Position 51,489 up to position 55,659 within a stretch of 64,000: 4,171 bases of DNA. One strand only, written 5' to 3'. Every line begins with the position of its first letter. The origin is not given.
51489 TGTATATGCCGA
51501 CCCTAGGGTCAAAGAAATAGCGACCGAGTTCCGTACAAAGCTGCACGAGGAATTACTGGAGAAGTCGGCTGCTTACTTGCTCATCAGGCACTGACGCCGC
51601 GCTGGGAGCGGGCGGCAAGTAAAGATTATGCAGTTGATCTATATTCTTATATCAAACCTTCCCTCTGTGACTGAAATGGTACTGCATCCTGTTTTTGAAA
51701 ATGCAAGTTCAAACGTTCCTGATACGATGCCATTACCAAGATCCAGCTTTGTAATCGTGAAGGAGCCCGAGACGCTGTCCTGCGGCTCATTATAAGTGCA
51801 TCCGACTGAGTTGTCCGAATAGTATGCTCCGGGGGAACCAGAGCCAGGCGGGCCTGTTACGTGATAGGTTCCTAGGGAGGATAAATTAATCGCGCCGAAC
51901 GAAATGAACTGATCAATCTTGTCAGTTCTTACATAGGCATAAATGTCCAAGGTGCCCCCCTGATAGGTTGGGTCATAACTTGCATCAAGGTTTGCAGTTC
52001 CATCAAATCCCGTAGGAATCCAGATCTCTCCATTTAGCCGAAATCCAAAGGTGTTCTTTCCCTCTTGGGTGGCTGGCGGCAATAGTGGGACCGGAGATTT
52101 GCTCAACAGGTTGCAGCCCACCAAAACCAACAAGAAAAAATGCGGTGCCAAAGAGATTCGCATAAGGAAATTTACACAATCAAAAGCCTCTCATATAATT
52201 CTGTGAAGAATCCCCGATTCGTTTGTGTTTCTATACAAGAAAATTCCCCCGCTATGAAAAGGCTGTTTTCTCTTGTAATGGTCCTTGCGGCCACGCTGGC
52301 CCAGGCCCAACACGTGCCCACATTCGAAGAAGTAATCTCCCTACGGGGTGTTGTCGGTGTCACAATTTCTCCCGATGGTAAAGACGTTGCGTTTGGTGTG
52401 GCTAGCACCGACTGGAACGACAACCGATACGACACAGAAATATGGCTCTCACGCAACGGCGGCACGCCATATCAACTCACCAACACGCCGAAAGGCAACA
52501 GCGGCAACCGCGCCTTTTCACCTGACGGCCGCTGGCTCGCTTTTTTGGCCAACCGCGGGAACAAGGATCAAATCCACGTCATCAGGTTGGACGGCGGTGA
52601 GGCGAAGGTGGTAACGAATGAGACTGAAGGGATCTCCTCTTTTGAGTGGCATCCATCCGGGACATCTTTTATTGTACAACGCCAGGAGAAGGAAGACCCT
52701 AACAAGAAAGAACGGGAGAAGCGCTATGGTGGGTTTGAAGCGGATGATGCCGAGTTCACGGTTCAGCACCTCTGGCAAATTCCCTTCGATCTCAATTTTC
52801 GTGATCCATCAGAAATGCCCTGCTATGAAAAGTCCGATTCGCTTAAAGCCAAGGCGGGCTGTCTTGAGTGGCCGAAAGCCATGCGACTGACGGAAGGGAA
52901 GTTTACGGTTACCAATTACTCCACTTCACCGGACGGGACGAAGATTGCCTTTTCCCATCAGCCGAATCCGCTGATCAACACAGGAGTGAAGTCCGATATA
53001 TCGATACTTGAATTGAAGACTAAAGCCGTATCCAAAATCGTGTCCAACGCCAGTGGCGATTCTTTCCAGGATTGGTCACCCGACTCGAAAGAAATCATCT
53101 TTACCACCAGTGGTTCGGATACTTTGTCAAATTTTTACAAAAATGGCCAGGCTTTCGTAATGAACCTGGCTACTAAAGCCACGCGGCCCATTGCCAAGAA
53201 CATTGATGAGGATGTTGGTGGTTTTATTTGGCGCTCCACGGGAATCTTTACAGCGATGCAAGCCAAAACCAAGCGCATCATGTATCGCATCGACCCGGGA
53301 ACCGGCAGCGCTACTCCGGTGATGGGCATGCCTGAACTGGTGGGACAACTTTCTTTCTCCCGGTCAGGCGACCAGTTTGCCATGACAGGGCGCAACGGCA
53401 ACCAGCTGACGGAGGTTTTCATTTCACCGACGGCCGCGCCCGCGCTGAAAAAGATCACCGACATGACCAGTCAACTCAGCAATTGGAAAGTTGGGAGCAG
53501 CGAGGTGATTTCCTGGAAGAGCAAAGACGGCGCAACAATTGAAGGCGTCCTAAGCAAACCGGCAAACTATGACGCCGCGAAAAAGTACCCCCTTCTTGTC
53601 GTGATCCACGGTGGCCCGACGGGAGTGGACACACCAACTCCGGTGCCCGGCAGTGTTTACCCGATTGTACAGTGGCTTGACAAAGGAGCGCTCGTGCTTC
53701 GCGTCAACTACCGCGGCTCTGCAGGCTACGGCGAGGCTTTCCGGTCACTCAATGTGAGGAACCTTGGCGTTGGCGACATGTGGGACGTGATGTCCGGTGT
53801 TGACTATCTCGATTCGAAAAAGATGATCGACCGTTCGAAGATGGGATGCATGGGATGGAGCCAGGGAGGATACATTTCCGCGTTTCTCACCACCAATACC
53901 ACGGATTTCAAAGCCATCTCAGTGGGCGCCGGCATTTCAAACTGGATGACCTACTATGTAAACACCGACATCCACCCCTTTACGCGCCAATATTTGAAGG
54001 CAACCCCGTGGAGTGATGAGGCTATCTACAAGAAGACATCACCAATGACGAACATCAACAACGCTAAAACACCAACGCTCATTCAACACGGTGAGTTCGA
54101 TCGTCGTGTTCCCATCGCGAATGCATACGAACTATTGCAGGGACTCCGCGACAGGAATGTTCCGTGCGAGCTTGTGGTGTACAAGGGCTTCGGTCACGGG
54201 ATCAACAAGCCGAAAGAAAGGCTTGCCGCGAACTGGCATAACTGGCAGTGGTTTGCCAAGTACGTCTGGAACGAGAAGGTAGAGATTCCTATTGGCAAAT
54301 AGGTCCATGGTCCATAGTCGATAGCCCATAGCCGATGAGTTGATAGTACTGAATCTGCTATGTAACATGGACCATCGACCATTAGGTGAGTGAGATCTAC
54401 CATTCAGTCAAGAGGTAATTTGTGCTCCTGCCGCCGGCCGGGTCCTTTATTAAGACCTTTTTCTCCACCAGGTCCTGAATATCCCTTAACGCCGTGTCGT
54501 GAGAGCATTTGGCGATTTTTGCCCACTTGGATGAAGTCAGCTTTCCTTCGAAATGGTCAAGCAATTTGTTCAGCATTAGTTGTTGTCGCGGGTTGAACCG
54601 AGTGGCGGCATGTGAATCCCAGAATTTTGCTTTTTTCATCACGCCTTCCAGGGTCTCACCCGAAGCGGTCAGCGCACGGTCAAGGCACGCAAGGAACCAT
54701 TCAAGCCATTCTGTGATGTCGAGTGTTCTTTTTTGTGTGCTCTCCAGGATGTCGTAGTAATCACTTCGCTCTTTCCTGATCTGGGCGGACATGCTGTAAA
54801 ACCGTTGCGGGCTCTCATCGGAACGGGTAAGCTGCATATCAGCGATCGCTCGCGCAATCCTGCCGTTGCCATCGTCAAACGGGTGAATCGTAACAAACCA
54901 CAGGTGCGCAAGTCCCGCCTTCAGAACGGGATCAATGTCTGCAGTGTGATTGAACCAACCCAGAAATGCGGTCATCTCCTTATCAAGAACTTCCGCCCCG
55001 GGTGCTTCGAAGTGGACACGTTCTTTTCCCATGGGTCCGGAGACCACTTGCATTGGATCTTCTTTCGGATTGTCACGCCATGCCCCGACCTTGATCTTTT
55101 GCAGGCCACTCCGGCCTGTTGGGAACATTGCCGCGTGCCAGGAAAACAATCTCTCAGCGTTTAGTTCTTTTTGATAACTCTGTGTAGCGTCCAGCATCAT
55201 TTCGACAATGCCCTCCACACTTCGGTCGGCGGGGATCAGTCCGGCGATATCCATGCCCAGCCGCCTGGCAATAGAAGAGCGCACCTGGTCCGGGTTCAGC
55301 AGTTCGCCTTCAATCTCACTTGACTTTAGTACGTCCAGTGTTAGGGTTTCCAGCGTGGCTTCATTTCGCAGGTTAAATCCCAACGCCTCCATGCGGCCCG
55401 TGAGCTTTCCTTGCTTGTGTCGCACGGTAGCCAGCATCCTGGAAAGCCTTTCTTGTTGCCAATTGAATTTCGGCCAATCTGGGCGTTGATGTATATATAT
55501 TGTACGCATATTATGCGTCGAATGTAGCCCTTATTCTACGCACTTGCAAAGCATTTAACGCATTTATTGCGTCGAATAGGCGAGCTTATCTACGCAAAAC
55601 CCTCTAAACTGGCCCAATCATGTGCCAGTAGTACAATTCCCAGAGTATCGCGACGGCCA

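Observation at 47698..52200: A 3.6-kb insert bracketed by two diverged copies of an M20 gene 3' end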

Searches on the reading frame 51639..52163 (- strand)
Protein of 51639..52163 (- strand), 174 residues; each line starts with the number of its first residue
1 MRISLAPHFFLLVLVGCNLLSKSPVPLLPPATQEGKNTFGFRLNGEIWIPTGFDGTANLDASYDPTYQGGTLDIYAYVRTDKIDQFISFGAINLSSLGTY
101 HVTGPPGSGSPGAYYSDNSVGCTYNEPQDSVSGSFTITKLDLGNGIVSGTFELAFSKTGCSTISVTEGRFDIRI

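Call 8: search_protein_families(library=pfam, proteins=[window:51639-52163:-], max_evalue=0.01)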
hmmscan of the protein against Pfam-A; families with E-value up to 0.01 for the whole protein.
window:51639-52163:- (174 aa): 0 families

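Call 17: find_encoding_contigs(protein=window:51639-52163:-, flank=10000, max_places=10)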
Protein window:51639-52163:- (174 aa): 1 contig read that carries it; 1 place shown.
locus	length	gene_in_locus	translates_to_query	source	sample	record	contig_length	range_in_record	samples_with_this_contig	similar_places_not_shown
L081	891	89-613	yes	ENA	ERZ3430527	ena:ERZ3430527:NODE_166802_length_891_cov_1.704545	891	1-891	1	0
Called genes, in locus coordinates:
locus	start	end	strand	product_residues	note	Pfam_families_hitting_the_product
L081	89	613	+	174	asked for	-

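Call 21: find_homologous_proteins(query=window:51639-52163:-, max_evalue=0.001)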
Query window:51639-52163:- (174 aa): 275 proteins with E <= 0.001 among 324 candidates; the best 120 are listed.
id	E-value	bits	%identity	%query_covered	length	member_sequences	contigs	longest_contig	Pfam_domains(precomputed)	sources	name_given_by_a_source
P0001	8.0e-93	327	99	84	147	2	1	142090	-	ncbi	-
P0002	7.9e-61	223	60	96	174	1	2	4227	-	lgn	-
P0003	2.9e-55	205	53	99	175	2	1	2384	-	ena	-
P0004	5.9e-55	204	59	92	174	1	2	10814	-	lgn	-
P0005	1.3e-49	186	57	93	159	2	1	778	-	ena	-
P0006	5.7e-49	184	51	94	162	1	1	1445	-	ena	-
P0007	4.4e-45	172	48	95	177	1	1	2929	-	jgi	jgi:hypothetical protein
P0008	6.9e-45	171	53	100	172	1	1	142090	-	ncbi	-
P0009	1.9e-44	169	48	95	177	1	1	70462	-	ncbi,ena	-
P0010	2.1e-44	169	47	98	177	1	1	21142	-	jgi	jgi:hypothetical protein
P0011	4.6e-43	165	46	90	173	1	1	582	-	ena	-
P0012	1.2e-41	160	49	94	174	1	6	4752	-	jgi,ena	-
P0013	3.8e-37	146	46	91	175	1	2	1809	PF19765.5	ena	-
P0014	1.9e-36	143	50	84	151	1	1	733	PF19765.5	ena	-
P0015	9.5e-36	141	46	91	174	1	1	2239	-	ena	-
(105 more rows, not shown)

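Call 22: find_encoding_contigs(protein=P0004, flank=10000, max_places=4)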
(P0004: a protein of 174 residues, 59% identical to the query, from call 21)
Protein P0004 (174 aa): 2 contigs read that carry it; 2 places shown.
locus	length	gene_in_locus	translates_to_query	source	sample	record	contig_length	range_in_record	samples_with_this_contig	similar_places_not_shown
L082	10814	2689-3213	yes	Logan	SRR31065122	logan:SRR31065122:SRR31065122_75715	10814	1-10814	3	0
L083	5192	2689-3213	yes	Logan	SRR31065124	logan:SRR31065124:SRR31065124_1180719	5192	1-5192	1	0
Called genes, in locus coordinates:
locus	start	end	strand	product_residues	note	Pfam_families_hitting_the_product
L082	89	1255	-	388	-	-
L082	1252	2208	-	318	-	PF09925:DUF2157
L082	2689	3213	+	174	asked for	-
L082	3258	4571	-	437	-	PF01546:Peptidase_M20, PF07687:M20_dimer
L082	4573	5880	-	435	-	PF01546:Peptidase_M20, PF07687:M20_dimer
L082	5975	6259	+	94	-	PF00355:Rieske, PF13806:Rieske_2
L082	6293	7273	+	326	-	-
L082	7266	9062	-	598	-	PF13181:TPR_8 (faint), PF13424:TPR_12 (faint), PF00515:TPR_1 (faint), PF07719:TPR_2 (faint), PF14559:TPR_19 (faint)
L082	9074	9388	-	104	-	-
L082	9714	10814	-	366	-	?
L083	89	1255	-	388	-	-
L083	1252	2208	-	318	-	PF09925:DUF2157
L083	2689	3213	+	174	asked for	-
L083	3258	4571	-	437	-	PF01546:Peptidase_M20, PF07687:M20_dimer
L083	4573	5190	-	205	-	?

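Call 23: find_encoding_contigs(protein=P0002, flank=10000, max_places=4)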
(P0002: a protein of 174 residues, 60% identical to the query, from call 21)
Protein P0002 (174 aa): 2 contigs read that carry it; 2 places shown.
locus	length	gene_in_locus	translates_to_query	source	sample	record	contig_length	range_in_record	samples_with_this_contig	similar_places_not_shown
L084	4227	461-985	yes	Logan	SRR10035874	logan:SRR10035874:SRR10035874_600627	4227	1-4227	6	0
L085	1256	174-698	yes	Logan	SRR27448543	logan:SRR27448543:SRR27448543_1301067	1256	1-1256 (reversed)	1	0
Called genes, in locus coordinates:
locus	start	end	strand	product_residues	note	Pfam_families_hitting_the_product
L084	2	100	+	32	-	?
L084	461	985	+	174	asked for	-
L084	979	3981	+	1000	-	PF18962:Por_Secre_tail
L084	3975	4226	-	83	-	?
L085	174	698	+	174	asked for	-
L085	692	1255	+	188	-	?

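Call 24: find_encoding_contigs(protein=P0001, flank=10000, max_places=4)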
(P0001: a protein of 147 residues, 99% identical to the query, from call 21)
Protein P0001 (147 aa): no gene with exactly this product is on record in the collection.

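Call 38: find_related_loci(query=A1, collection=metagenome_contigs, flank=8000)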
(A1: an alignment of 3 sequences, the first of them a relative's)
Query A1 (1000 aa) in metagenome_contigs; peptide patterns used: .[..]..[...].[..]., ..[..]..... (x = any residue, [..] = any of these).
438 stretches matched a pattern; 28 encode a relative of the query (tblastn E <= 1e-3); 28 distinct loci.
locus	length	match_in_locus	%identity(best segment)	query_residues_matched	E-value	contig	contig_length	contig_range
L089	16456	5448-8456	38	23-1000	0e+0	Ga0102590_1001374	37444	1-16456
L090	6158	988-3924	34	26-997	2e-152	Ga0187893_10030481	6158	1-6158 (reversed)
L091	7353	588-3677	32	5-1000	7e-144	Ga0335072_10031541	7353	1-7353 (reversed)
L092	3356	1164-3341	35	5-681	4e-123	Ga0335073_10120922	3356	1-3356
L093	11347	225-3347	30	10-998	1e-102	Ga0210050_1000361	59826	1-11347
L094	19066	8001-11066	29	27-998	2e-91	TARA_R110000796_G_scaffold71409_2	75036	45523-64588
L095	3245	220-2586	30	27-804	2e-89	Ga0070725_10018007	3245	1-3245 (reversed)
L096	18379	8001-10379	31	5-789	5e-86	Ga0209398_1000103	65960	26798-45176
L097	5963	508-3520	39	11-999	2e-141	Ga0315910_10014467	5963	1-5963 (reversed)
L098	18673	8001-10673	28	5-843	6e-76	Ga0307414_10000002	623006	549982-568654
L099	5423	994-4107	27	8-984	6e-69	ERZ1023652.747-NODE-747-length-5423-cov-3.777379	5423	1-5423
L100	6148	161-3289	27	8-988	2e-68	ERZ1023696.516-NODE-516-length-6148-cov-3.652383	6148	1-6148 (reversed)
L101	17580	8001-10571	27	35-843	6e-68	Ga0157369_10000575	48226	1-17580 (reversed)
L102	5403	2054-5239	26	2-999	7e-68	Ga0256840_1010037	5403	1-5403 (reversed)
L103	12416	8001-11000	27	1-974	2e-56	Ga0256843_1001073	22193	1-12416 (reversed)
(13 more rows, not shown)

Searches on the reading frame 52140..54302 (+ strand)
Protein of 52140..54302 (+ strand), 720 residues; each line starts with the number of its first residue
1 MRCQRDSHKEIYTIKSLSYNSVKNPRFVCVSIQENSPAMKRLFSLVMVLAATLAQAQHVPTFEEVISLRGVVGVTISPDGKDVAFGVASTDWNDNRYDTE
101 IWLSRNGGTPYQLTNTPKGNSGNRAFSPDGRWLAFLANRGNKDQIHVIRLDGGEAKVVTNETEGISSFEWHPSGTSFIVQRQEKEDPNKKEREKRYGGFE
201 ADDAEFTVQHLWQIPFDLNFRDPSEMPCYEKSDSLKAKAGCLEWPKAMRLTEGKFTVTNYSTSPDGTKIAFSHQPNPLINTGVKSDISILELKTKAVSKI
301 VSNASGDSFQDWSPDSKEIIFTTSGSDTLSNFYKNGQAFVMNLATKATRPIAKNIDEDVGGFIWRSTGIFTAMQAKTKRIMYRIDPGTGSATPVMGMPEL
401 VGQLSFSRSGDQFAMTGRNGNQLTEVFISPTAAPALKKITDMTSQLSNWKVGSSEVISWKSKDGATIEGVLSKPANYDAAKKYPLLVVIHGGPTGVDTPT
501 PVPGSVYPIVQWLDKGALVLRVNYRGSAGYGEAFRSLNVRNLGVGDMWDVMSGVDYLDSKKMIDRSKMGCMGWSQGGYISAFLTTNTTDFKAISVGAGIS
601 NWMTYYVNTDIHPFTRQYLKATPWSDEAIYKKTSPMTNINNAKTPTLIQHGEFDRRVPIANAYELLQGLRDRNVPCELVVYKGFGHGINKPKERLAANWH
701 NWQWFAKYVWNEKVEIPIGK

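Call 8: search_protein_families(library=pfam, proteins=[window:52140-54302:+], max_evalue=0.01)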
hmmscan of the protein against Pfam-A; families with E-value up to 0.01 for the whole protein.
window:52140-54302:+ (720 aa): 13 families
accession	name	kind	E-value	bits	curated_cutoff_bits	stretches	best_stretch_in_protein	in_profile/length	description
PF00326.27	Peptidase_S9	-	1.8e-49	168.6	22.6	1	510-709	7-210/213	Prolyl oligopeptidase family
PF20434.5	BD-FAE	-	1.9e-12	47.6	26.8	1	479-667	9-213/215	BD-FAE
PF07676.18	PD40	-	1.4e-11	44.4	20.9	1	112-147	3-38/38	WD40-like Beta Propeller Repeat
PF25174.1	Beta-prop_THOC3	-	2.5e-09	37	305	1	100-183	72-150/272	THOC3 beta-propeller domain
PF01738.24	DLH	-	9.1e-08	32.4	21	1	553-694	84-194/217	Dienelactone hydrolase family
PF00561.26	Abhydrolase_1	-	2.2e-07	31.2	25.8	1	593-688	173-240/245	alpha/beta hydrolase fold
PF07859.19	Abhydrolase_3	-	7.9e-06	26.2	25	1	544-688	49-208/210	alpha/beta hydrolase fold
PF02897.21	Peptidase_S9_N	-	1.5e-05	24.4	24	0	124-190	129-197/414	Prolyl oligopeptidase, N-terminal beta-propeller domain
PF08840.17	BAAT_C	-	0.00012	22.6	20.9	1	553-678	9-131/210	BAAT / Acyl-CoA thioester hydrolase C terminal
PF00756.26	Esterase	-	0.00089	19.5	22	1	555-707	104-242/251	Putative esterase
PF12146.15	Hydrolase_4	-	0.0011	18.8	27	1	638-688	186-234/239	Serine aminopeptidase, S33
PF00930.27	DPPIV_N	-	0.0023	17.2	22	0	263-322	1-60/354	Dipeptidyl peptidase IV (DPP IV) N-terminal region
PF02230.22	Abhydrolase_2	-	0.0063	16.8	23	0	637-689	150-202/217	Phospholipase/Carboxylesterase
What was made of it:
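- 52254..54302 (+): S9 prolyl-oligopeptidase-family gene, the conserved right flank of the variable slot. Pfam (call 8).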

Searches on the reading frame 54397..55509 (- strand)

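Call 8: search_protein_families(library=pfam, proteins=[window:54397-55509:-], max_evalue=0.01)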
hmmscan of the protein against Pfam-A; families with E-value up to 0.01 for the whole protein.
window:54397-55509:- (370 aa): 2 families
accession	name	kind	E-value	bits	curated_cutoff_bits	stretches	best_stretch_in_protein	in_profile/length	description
PF13776.11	DUF4172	-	8.2e-35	119.4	25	1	5-86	1-82/82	Domain of unknown function (DUF4172)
PF02661.23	Fic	-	1.1e-15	58.7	24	1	116-227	2-93/93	Fic/DOC family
